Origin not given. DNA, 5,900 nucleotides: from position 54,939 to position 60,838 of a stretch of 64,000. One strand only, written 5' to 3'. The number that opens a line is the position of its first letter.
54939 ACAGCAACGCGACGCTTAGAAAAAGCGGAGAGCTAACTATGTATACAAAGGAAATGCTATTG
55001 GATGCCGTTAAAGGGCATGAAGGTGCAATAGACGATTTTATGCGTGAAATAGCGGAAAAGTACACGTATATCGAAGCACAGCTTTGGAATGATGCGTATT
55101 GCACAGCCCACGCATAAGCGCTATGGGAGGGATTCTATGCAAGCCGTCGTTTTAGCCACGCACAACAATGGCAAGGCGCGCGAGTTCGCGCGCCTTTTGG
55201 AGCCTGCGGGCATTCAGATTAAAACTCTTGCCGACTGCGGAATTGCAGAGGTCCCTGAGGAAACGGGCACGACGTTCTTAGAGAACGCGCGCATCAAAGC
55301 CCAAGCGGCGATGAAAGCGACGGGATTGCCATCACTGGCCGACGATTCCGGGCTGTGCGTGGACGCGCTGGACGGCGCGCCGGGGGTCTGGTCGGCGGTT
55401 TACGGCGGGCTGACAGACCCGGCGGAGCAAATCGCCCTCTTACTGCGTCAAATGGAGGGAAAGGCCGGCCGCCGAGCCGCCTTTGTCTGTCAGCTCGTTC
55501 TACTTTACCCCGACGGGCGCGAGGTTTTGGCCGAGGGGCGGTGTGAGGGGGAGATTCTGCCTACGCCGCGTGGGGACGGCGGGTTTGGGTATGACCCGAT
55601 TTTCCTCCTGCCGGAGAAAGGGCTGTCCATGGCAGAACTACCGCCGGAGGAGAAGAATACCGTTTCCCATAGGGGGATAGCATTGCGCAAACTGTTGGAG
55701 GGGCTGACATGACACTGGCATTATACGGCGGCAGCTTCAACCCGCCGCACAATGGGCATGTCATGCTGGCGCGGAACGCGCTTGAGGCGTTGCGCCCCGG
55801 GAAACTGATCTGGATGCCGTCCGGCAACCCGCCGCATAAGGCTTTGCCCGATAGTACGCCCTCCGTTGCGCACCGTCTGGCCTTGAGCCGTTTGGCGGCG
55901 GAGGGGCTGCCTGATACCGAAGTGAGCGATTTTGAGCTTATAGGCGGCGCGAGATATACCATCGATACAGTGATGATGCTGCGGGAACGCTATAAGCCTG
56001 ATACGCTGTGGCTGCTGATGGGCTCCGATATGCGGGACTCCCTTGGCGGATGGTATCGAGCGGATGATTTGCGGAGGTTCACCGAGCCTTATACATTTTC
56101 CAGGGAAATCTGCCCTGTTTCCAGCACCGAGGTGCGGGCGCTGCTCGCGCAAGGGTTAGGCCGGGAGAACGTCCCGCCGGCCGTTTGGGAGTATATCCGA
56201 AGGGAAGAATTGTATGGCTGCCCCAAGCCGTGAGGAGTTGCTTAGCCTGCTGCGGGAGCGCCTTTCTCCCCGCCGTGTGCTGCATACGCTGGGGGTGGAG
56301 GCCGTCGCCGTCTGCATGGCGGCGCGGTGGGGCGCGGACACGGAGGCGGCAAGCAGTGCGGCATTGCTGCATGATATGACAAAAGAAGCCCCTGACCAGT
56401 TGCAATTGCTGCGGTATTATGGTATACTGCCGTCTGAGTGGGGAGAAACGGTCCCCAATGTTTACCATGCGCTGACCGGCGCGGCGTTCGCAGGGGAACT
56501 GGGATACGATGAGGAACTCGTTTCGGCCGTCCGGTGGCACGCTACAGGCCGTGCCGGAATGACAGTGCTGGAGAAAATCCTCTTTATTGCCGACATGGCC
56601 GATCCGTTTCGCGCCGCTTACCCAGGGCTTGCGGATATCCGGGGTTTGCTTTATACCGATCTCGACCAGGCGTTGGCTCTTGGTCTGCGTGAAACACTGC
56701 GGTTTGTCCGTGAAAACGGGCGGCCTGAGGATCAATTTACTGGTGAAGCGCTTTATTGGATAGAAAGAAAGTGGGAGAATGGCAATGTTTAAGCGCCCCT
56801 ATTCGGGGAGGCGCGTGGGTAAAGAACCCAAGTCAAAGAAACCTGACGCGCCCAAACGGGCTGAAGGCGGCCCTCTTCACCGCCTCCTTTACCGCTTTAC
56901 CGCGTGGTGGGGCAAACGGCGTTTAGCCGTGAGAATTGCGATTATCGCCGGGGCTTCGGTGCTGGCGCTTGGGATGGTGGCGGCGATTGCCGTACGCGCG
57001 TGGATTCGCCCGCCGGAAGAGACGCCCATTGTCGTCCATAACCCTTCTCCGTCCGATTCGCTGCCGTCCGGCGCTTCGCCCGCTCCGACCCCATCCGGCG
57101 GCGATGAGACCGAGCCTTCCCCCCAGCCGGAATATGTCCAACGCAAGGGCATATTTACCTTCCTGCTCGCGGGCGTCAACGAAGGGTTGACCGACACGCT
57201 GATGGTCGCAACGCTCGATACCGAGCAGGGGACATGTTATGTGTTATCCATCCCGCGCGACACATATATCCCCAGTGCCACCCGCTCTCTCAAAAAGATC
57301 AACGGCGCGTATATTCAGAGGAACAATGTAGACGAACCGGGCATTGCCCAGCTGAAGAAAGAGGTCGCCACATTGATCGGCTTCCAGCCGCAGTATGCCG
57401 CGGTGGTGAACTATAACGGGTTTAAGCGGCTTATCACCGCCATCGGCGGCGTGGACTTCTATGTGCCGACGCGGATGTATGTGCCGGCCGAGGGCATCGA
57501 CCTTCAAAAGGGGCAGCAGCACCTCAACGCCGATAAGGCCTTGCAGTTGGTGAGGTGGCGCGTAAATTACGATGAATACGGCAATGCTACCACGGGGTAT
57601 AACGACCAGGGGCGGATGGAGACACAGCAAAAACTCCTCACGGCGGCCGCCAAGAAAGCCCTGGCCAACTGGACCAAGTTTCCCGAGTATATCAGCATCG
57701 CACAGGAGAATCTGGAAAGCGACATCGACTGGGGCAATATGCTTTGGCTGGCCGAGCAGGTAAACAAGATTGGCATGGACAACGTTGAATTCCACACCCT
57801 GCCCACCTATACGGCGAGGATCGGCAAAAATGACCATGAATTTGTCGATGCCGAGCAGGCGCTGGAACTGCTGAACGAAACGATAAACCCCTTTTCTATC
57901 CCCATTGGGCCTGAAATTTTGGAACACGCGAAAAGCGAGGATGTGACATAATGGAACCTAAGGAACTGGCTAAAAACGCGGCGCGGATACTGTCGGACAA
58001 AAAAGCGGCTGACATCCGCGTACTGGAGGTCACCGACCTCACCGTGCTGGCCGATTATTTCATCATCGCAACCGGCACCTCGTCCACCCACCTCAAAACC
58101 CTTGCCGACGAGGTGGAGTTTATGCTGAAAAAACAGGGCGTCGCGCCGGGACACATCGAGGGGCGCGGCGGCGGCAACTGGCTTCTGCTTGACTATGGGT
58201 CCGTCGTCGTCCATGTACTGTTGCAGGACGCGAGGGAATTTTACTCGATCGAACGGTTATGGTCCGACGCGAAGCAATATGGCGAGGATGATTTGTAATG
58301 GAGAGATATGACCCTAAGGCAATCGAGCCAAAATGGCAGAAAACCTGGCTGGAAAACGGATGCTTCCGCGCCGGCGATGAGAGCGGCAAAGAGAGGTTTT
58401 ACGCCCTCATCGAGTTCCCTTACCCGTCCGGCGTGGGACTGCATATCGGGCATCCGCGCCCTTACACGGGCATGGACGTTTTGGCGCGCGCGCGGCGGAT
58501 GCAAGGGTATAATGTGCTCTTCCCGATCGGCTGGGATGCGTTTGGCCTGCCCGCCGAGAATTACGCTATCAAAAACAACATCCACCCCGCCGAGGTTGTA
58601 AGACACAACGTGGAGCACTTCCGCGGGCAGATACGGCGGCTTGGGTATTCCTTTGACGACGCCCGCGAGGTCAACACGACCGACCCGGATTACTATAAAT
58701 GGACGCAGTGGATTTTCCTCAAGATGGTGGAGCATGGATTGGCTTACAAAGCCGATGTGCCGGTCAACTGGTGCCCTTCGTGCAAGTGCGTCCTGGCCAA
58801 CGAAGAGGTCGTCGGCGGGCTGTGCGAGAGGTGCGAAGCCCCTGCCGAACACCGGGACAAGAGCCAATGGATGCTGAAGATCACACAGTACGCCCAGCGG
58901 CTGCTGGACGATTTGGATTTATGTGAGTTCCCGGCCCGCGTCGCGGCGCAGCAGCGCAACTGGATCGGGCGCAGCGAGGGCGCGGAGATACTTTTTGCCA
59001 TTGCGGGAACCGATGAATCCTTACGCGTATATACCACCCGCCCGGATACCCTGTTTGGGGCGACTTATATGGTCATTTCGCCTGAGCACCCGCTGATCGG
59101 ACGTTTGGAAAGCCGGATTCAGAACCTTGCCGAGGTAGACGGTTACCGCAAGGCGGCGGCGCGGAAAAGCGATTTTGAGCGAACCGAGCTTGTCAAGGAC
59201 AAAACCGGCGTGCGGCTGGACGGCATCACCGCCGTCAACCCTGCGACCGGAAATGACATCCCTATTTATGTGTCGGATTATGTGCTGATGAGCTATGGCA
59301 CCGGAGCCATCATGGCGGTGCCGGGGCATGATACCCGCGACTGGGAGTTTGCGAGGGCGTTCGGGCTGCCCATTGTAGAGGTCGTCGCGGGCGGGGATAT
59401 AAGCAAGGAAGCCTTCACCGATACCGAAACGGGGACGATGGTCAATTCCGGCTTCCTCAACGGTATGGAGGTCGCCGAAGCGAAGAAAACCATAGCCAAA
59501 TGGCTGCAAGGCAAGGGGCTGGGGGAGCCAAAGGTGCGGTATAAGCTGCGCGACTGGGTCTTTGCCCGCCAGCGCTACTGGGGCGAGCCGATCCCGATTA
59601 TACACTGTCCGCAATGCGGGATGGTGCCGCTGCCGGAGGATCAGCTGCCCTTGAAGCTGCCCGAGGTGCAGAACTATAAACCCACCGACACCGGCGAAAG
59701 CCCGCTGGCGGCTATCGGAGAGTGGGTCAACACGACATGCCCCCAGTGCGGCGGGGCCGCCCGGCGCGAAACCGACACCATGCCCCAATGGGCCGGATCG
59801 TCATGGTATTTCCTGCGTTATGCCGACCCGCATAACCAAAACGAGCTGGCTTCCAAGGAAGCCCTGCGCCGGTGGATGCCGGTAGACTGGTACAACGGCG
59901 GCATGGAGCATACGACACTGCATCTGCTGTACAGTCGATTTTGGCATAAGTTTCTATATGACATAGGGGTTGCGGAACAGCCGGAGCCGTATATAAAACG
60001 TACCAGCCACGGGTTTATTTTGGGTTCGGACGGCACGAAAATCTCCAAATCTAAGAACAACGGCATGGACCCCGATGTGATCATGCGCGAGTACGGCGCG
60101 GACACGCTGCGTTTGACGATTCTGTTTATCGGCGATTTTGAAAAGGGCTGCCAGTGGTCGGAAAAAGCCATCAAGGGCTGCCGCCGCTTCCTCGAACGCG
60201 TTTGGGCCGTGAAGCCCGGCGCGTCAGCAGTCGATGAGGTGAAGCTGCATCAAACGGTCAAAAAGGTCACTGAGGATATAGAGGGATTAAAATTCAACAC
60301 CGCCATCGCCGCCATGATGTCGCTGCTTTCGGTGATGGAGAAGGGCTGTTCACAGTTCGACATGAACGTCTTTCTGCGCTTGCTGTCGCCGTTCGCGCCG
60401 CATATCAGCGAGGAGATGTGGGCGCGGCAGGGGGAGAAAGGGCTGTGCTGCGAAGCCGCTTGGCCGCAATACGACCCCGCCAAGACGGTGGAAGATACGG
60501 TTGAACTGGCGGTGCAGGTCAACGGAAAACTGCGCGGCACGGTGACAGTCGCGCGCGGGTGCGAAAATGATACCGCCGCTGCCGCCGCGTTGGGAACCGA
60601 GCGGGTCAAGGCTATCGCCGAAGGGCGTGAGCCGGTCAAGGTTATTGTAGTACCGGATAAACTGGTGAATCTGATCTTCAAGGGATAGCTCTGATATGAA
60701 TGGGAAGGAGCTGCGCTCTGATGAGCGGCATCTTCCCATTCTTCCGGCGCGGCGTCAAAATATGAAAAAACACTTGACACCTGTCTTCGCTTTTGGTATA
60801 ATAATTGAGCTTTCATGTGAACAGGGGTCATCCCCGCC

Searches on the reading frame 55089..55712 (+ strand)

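Call 31: search_protein_families(library=pfam, proteins=[window:55089-55712:+], max_evalue=0.00001)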
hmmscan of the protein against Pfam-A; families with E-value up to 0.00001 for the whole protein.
window:55089-55712:+ (207 aa): 1 family
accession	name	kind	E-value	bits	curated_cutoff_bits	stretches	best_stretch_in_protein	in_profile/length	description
PF01725.21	Ham1p_like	-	1e-65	221.6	22.5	1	20-204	1-185/186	Ham1 family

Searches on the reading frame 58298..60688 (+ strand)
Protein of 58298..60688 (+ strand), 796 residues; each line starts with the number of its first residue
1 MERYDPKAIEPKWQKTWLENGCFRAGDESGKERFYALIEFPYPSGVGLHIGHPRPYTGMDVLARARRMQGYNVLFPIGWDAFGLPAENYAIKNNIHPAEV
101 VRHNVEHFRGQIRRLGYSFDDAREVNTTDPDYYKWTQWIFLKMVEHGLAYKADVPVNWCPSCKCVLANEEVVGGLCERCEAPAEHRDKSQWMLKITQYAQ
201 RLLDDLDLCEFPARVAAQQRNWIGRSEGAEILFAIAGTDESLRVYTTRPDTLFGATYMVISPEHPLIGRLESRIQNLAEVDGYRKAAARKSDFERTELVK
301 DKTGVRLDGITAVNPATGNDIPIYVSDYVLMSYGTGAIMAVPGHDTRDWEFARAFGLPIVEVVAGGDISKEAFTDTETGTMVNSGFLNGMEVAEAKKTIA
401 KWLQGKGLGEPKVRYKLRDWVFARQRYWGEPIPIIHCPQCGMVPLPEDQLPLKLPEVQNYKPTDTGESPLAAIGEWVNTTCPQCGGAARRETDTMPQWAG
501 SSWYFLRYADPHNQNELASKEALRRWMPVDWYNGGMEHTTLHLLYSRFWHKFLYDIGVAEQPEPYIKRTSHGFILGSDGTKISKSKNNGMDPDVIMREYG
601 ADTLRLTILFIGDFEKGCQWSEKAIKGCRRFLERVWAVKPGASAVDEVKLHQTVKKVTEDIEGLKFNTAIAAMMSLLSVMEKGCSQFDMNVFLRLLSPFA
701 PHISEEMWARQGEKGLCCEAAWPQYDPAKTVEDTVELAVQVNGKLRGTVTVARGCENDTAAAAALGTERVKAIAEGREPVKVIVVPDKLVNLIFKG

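Call 32: search_protein_families(library=pfam, proteins=[window:58298-60688:+], max_evalue=0.00001)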
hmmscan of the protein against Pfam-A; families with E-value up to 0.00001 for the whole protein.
window:58298-60688:+ (796 aa): 4 families
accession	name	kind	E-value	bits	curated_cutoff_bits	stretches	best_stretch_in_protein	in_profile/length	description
PF13603.12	tRNA-synt_1_2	-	9.2e-62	208.3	25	1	220-403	1-184/185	Leucyl-tRNA synthetase, editing domain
PF00133.28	tRNA-synt_1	-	9.6e-48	163.4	22.7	2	12-222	1-224/414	tRNA synthetases class I (I, L, M and V)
PF09334.17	tRNA-synt_1g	-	2.5e-27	96.1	20.1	1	40-188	7-151/391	tRNA synthetases class I (M)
PF08264.19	Anticodon_1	-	1.7e-19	70.6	25.1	1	649-753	7-140/148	Anticodon-binding domain of tRNA ligase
